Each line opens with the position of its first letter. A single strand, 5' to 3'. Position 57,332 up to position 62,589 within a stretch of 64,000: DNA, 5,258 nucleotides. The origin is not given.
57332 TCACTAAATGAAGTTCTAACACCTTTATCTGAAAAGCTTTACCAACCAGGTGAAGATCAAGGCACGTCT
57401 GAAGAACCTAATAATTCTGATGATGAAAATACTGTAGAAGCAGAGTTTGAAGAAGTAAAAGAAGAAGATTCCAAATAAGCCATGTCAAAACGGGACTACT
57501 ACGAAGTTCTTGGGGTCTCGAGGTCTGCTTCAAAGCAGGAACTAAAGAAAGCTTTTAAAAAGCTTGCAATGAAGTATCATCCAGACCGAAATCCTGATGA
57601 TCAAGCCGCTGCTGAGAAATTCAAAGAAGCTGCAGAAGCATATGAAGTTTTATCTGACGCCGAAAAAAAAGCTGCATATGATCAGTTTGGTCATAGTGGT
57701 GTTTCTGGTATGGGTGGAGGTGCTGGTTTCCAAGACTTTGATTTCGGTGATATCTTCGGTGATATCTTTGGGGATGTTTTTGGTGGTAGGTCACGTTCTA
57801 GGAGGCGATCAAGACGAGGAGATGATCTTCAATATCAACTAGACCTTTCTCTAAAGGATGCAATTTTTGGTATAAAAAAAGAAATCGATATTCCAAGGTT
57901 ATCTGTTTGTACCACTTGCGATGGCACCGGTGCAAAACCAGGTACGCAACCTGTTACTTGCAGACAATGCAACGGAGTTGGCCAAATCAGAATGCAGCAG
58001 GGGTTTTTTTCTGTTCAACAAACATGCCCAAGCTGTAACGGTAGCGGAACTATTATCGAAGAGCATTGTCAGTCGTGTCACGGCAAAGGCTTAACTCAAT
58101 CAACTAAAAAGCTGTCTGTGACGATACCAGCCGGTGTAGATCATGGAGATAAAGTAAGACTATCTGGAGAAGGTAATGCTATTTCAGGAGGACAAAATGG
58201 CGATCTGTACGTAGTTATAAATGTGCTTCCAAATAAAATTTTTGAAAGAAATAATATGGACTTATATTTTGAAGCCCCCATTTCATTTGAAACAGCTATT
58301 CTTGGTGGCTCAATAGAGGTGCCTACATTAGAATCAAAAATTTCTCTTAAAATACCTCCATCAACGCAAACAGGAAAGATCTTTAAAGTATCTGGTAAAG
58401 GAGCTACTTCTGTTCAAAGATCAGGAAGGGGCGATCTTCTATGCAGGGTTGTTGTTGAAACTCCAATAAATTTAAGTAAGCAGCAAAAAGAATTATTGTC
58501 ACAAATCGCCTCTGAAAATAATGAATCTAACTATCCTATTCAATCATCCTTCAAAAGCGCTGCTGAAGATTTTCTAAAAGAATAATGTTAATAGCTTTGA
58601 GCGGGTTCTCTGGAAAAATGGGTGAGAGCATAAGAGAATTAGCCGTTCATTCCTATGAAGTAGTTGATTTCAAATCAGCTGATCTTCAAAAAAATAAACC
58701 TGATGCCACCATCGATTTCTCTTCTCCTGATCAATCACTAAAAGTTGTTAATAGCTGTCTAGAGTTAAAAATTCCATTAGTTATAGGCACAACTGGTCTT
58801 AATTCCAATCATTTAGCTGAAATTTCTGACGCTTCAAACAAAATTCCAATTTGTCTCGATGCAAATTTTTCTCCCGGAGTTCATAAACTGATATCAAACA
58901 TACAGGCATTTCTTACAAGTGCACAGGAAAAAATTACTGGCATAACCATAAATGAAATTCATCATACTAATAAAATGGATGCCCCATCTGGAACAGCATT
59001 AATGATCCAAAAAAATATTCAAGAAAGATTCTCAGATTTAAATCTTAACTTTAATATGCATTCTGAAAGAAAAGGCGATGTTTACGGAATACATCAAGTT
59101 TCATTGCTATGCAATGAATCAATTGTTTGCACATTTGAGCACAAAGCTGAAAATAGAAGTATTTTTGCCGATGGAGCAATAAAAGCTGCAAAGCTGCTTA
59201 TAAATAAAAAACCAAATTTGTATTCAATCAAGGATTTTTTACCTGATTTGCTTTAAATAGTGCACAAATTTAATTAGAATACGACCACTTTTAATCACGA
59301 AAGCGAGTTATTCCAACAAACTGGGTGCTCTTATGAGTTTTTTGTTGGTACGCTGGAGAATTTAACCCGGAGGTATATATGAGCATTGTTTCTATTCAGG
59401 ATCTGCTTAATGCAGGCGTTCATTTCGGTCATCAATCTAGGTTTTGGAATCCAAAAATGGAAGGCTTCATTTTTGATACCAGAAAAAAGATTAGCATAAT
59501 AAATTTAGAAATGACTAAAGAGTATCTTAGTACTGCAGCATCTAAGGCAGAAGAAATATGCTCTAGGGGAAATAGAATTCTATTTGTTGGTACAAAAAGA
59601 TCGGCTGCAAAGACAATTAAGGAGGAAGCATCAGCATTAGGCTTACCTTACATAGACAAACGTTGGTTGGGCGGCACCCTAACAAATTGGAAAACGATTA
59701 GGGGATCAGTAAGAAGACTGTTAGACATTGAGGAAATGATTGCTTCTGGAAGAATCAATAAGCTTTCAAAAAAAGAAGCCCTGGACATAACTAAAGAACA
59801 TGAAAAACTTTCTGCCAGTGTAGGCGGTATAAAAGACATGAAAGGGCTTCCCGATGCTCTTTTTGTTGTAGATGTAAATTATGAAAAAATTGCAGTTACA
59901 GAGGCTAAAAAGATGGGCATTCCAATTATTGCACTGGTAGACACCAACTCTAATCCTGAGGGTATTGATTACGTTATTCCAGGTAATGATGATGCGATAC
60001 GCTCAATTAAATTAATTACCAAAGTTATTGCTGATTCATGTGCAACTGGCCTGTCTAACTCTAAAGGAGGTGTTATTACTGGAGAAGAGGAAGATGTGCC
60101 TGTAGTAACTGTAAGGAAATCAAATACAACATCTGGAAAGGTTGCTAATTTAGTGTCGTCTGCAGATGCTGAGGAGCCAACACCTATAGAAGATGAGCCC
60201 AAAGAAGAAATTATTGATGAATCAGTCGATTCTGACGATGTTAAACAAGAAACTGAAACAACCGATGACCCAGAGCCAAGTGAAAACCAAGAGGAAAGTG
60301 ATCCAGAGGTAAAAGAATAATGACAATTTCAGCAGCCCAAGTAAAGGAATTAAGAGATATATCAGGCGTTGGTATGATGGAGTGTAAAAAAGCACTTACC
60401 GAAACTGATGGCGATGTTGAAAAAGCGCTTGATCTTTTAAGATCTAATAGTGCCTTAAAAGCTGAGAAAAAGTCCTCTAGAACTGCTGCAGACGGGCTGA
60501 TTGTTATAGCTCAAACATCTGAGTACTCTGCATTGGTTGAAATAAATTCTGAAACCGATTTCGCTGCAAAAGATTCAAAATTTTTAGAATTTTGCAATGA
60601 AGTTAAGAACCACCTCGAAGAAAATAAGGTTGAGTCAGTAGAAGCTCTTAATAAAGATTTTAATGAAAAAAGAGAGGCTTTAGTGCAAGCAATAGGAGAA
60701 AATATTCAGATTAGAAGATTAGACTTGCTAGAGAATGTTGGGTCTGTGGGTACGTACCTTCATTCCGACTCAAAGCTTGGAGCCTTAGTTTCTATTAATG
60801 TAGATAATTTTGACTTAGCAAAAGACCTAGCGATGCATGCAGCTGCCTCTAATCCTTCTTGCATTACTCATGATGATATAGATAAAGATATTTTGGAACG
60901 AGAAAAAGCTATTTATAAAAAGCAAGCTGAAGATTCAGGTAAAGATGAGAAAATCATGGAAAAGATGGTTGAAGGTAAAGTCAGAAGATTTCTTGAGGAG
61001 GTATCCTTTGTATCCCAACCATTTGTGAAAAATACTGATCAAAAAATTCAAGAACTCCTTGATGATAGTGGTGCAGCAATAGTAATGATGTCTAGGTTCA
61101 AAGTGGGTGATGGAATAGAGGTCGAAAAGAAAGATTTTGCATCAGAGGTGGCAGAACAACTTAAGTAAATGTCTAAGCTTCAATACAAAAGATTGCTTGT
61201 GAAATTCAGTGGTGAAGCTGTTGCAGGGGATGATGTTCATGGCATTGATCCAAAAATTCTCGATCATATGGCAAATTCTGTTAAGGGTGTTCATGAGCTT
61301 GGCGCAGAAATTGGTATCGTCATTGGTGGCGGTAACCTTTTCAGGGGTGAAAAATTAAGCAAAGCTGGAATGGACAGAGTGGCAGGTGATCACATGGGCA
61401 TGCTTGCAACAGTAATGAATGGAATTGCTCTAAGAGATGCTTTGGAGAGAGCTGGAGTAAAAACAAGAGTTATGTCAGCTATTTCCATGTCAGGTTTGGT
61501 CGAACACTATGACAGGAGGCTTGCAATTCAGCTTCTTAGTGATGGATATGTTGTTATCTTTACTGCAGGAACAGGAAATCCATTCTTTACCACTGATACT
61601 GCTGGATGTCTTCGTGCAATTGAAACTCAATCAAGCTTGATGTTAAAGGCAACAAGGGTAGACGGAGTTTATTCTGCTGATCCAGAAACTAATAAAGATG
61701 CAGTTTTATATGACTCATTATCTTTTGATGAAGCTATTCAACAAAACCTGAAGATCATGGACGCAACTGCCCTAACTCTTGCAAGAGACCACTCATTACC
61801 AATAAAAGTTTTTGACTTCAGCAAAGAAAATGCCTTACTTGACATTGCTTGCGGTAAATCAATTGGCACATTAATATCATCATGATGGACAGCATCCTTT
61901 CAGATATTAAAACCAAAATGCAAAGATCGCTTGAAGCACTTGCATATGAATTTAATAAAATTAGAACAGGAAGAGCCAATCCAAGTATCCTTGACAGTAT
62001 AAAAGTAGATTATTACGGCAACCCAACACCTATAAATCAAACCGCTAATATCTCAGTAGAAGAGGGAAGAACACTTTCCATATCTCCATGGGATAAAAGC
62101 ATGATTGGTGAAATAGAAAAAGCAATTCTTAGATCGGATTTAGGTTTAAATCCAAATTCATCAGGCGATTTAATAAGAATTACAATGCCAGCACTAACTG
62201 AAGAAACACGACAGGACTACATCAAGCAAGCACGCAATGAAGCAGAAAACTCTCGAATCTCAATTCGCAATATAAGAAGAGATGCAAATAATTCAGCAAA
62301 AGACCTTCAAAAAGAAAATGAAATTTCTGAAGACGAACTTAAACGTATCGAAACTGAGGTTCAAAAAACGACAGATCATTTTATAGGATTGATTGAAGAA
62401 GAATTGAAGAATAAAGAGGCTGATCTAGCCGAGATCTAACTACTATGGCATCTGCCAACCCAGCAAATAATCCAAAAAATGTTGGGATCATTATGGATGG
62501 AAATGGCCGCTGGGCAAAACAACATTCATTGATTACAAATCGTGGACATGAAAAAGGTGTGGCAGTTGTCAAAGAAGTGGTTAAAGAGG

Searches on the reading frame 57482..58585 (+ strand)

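Call 50: search_protein_families(library=pfam, proteins=[window:57482-58585:+], max_evalue=0.00001)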
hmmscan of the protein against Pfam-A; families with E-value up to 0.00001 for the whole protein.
window:57482-58585:+ (367 aa): 3 families
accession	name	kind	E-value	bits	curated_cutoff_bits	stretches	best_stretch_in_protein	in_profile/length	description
PF01556.23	DnaJ_C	-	4.3e-50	170.1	26.6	1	116-328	1-152/152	DnaJ C terminal domain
PF00226.36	DnaJ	-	7.4e-27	93.7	27.8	1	5-67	1-63/63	DnaJ domain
PF00684.25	DnaJ_CXXCXGXG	-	9e-17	61.5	32.7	1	143-203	1-65/65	DnaJ central domain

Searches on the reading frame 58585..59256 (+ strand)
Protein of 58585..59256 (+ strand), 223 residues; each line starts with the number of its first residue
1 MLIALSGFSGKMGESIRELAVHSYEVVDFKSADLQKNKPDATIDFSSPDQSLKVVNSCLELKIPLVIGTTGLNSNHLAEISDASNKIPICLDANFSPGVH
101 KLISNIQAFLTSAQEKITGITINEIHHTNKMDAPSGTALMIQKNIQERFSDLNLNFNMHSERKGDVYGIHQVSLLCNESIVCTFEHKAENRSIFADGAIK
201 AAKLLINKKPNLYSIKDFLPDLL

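Call 50: search_protein_families(library=pfam, proteins=[window:58585-59256:+], max_evalue=0.00001)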
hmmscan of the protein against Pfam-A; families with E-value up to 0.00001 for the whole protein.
window:58585-59256:+ (223 aa): 2 families
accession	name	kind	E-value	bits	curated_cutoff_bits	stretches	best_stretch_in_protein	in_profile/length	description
PF05173.19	DapB_C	-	3.2e-26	92.2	27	1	109-219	15-121/121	Dihydrodipicolinate reductase, C-terminus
PF01113.26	DapB_N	-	6.1e-18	65.5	25.6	1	34-95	63-124/124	Dihydrodipicolinate reductase, N-terminus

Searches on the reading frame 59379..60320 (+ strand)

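Call 50: search_protein_families(library=pfam, proteins=[window:59379-60320:+], max_evalue=0.00001)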
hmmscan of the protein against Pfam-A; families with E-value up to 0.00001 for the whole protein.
window:59379-60320:+ (313 aa): 1 family
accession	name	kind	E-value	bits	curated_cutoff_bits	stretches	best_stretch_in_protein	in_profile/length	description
PF00318.25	Ribosomal_S2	-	3e-88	295.1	26.1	1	9-224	1-216/216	Ribosomal protein S2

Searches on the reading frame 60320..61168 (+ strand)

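Call 50: search_protein_families(library=pfam, proteins=[window:60320-61168:+], max_evalue=0.00001)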
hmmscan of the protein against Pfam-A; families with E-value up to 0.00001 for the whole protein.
window:60320-61168:+ (282 aa): 1 family
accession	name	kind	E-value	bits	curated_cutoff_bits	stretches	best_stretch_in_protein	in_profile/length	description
PF00889.24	EF_TS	-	3.1e-61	207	27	1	71-263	2-203/204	Elongation factor TS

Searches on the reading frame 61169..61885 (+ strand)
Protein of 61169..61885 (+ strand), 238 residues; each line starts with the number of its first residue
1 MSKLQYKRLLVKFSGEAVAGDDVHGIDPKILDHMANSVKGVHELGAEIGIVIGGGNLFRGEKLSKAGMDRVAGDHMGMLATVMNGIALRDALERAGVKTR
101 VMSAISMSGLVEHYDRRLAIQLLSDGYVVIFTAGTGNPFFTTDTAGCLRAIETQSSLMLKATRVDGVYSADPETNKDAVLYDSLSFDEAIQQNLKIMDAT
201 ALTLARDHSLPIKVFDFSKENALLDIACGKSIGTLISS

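Call 50: search_protein_families(library=pfam, proteins=[window:61169-61885:+], max_evalue=0.00001)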
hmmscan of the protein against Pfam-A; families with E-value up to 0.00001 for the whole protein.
window:61169-61885:+ (238 aa): 1 family
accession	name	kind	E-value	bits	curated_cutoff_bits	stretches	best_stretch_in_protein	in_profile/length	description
PF00696.33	AA_kinase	-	1.3e-29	104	24.9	1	7-216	1-234/234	Amino acid kinase family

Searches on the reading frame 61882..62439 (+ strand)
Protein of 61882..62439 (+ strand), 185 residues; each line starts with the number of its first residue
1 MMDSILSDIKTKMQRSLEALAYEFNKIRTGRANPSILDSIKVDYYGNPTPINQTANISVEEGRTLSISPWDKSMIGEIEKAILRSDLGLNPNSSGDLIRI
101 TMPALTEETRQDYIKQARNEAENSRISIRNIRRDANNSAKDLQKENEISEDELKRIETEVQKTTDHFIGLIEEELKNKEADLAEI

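Call 50: search_protein_families(library=pfam, proteins=[window:61882-62439:+], max_evalue=0.00001)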
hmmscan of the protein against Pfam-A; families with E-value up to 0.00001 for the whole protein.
window:61882-62439:+ (185 aa): 1 family
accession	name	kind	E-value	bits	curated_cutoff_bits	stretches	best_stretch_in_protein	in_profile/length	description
PF01765.24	RRF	-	9e-67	224.4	29.7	1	22-182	3-163/164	Ribosome recycling factor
